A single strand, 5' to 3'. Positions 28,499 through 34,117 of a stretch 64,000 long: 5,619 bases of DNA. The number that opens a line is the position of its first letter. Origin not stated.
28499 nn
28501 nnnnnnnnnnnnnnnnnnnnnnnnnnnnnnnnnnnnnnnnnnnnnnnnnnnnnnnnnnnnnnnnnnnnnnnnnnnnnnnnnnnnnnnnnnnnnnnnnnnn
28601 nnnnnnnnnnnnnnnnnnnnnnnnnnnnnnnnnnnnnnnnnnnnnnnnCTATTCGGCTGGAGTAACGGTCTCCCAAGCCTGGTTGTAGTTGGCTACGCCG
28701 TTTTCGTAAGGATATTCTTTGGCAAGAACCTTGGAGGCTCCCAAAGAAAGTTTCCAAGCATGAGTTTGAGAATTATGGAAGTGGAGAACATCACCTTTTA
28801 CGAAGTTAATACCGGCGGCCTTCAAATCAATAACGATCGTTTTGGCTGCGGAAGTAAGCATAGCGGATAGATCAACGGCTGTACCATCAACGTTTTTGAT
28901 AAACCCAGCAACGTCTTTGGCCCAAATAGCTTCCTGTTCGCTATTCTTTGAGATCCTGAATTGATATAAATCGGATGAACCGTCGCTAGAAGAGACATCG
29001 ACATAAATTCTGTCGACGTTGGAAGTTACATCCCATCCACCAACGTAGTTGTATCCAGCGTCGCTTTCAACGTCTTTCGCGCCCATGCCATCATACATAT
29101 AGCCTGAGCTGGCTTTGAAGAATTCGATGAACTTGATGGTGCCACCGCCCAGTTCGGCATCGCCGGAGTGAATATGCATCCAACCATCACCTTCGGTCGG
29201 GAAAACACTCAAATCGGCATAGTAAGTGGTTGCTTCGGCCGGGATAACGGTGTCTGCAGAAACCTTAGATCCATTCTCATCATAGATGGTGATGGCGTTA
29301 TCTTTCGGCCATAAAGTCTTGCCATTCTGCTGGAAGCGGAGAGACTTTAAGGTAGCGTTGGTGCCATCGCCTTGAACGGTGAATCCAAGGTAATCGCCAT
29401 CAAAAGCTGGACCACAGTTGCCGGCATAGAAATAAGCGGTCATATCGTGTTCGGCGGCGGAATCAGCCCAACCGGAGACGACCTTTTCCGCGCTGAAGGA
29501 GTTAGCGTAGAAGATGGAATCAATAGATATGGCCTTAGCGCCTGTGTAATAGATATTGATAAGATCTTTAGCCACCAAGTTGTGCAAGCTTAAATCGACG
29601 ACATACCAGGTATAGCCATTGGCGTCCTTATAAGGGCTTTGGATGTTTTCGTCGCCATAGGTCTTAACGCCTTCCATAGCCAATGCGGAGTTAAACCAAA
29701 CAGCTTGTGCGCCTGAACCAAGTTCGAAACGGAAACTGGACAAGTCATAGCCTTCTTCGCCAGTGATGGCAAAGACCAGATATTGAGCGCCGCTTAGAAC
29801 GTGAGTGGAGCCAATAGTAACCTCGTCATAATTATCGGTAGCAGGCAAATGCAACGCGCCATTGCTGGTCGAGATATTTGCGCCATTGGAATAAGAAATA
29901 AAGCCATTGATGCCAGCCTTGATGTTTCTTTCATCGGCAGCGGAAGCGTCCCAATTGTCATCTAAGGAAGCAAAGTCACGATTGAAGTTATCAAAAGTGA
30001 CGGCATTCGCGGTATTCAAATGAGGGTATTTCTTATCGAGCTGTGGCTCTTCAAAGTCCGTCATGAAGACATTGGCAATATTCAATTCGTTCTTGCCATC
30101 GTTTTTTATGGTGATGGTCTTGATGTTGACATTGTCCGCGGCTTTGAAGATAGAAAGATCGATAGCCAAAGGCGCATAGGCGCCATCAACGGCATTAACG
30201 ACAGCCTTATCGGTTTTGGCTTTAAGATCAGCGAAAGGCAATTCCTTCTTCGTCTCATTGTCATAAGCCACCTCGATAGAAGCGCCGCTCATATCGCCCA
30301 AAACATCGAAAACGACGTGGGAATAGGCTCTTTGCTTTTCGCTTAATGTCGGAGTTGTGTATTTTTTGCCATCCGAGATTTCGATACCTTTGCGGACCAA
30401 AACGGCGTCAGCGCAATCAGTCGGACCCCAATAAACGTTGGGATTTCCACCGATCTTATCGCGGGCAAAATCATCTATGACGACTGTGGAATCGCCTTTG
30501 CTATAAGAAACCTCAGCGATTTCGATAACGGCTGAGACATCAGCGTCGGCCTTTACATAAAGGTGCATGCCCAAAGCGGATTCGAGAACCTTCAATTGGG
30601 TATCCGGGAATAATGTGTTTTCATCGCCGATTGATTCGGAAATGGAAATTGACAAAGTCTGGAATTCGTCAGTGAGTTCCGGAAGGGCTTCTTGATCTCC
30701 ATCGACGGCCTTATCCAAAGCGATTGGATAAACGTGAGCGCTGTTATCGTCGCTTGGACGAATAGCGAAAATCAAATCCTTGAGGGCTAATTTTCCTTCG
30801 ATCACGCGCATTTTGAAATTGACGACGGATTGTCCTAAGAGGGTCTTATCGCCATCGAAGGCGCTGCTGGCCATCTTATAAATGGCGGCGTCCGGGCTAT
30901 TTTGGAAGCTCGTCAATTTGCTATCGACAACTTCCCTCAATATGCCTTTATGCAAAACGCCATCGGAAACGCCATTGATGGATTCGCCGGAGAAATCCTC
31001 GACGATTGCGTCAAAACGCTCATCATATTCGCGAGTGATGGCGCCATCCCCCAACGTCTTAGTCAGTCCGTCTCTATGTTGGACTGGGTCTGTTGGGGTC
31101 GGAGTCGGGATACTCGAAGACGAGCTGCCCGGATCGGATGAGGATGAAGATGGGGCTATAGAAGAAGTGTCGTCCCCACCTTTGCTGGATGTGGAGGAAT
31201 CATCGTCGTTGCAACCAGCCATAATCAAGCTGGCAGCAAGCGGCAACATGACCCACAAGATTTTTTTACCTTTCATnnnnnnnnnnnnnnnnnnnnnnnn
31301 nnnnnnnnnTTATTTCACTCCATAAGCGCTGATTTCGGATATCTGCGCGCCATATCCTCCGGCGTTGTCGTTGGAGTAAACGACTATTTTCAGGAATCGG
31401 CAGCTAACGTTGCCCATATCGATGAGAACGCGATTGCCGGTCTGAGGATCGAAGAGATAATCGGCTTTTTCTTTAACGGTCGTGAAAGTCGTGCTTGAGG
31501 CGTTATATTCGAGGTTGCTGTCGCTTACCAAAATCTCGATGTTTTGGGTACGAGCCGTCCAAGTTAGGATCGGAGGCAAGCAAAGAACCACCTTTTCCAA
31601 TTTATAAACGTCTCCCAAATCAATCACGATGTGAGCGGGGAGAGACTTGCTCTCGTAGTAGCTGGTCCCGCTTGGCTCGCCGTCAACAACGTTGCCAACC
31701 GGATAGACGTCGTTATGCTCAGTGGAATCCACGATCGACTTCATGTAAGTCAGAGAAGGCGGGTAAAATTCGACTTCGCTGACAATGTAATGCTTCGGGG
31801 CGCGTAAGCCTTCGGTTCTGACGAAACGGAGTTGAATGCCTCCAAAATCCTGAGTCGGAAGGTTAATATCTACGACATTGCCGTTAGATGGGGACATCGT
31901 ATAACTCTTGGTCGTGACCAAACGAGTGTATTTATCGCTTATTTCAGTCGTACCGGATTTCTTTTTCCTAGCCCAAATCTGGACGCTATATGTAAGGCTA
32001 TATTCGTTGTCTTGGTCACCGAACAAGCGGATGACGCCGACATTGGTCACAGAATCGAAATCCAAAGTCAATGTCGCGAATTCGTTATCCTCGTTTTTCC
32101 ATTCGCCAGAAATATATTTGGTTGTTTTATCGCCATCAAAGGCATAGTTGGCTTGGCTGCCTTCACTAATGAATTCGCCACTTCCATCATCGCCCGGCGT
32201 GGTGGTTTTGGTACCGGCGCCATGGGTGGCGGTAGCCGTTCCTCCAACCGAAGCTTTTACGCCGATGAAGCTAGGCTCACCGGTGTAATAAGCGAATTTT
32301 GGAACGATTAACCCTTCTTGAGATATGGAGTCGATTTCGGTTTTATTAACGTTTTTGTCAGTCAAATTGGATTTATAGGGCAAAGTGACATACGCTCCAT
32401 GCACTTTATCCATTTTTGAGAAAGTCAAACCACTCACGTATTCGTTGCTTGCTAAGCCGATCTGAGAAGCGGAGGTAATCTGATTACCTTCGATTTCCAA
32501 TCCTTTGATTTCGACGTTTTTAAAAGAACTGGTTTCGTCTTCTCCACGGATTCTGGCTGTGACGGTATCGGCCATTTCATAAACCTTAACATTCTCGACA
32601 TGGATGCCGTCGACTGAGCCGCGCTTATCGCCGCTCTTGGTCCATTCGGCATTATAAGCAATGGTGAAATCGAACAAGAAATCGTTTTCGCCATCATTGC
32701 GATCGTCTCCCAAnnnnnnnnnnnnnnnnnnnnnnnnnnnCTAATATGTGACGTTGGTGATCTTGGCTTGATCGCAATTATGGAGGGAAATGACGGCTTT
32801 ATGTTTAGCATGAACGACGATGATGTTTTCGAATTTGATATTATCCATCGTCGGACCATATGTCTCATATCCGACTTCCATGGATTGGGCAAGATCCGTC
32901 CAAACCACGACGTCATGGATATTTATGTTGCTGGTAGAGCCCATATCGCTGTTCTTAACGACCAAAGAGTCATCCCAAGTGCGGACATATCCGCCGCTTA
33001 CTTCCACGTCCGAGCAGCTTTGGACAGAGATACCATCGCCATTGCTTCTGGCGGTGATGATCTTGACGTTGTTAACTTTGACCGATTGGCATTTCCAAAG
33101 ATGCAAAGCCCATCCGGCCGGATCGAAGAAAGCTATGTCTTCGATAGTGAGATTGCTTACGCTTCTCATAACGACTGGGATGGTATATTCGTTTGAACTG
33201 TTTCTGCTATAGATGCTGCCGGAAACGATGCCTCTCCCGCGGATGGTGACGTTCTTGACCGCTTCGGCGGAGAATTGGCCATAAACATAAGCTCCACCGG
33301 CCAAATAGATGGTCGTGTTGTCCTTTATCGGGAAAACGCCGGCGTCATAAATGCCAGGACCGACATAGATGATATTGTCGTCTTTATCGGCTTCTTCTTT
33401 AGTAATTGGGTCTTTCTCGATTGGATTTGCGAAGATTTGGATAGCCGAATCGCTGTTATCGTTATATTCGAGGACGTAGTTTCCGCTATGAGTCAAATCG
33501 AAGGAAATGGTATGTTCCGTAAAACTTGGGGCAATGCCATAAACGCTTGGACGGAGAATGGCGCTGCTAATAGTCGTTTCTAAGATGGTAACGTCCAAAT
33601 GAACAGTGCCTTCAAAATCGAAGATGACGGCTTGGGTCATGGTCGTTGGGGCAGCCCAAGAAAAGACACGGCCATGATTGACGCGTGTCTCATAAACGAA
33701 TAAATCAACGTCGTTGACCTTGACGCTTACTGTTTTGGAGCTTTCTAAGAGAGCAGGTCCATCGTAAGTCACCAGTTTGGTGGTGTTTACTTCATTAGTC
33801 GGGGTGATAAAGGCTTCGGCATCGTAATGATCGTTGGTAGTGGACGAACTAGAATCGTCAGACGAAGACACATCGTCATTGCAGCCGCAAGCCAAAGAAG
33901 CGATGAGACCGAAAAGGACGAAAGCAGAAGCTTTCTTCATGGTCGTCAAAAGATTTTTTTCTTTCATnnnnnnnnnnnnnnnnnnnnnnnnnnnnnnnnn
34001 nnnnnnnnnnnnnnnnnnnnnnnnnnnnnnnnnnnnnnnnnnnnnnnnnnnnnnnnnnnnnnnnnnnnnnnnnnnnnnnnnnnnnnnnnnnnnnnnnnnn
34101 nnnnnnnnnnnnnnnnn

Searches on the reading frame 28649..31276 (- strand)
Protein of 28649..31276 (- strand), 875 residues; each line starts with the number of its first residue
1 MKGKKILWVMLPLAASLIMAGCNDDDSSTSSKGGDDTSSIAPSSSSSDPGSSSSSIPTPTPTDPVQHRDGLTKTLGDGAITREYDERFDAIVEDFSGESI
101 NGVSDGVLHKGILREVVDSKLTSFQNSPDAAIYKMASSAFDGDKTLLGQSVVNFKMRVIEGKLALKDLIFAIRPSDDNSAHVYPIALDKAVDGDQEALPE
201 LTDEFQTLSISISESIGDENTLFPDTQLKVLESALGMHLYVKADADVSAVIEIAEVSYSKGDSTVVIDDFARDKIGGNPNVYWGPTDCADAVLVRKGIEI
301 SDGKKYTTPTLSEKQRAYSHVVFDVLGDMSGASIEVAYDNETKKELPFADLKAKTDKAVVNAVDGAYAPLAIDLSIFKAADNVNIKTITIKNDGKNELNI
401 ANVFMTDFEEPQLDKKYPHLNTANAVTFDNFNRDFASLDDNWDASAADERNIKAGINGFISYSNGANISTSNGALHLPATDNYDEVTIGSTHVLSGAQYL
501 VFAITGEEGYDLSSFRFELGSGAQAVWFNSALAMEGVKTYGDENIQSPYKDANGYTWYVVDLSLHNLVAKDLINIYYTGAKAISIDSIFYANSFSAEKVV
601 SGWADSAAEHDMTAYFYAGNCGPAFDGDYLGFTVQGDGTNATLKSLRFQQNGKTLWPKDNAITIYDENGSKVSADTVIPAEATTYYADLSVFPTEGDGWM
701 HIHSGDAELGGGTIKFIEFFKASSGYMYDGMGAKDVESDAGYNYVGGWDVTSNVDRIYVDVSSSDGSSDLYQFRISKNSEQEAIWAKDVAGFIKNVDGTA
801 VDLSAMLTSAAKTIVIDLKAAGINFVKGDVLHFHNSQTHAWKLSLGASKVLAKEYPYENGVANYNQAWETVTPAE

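Call 18: search_protein_families(library=pfam, proteins=[window:28649-31276:-], max_evalue=0.00001)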
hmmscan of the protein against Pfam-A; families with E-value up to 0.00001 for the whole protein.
window:28649-31276:- (875 aa): 0 families

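Call 56: search_solved_structures(query=window:28649-31276:-, max_evalue=0.001)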
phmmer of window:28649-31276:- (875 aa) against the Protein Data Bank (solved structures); distinct sequences matched with E-value up to 0.001: 0.

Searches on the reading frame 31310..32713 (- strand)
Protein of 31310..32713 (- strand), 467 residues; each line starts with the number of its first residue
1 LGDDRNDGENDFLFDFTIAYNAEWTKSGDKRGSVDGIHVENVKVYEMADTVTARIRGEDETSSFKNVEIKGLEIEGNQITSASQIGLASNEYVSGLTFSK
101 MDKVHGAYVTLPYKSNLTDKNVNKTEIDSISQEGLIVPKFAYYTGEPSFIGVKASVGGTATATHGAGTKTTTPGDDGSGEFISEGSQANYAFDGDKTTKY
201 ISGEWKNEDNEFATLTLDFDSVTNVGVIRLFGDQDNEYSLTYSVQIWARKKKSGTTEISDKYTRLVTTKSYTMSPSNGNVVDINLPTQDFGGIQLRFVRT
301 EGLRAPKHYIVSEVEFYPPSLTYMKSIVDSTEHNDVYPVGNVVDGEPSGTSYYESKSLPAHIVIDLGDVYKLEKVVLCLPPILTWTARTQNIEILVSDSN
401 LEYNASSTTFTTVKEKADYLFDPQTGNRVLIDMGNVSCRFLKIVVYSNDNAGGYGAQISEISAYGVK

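Call 18: search_protein_families(library=pfam, proteins=[window:31310-32713:-], max_evalue=0.00001)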
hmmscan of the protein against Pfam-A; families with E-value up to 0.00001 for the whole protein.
window:31310-32713:- (467 aa): 2 families
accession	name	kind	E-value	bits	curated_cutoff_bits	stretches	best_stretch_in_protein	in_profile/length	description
PF00754.31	F5_F8_type_C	-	9.6e-17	61.7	28.2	2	329-454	4-121/127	F5/8 type C domain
PF22633.2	F5_F8_type_C_2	-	2.6e-15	57.3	27.8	1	341-442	1-90/91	NedA-like, galactose-binding domain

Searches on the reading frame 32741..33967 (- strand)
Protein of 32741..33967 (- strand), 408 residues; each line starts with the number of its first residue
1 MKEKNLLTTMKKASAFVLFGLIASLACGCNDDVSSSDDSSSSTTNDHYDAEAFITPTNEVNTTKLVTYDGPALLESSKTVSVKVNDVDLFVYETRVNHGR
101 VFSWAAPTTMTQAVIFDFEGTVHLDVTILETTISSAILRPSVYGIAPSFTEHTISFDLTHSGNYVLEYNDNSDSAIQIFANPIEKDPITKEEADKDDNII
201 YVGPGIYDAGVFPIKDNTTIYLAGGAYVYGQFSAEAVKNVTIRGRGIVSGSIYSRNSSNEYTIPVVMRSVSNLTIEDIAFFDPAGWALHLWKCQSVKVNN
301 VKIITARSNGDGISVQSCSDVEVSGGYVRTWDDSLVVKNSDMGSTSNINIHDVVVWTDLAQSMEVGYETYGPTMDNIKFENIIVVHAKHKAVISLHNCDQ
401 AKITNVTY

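Call 18: search_protein_families(library=pfam, proteins=[window:32741-33967:-], max_evalue=0.00001)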
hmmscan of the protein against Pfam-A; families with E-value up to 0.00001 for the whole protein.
window:32741-33967:- (408 aa): 2 families
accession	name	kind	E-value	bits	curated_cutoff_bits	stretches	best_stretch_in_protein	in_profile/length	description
PF00295.23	Glyco_hydro_28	-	1.7e-07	31.1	22.9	1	231-408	52-235/324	Glycosyl hydrolases family 28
PF12708.12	Pect-lyase_RHGA_epim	-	3.3e-07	30.8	27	1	181-381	26-207/213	Rhamnogalacturonase A/epimerase, pectate lyase-like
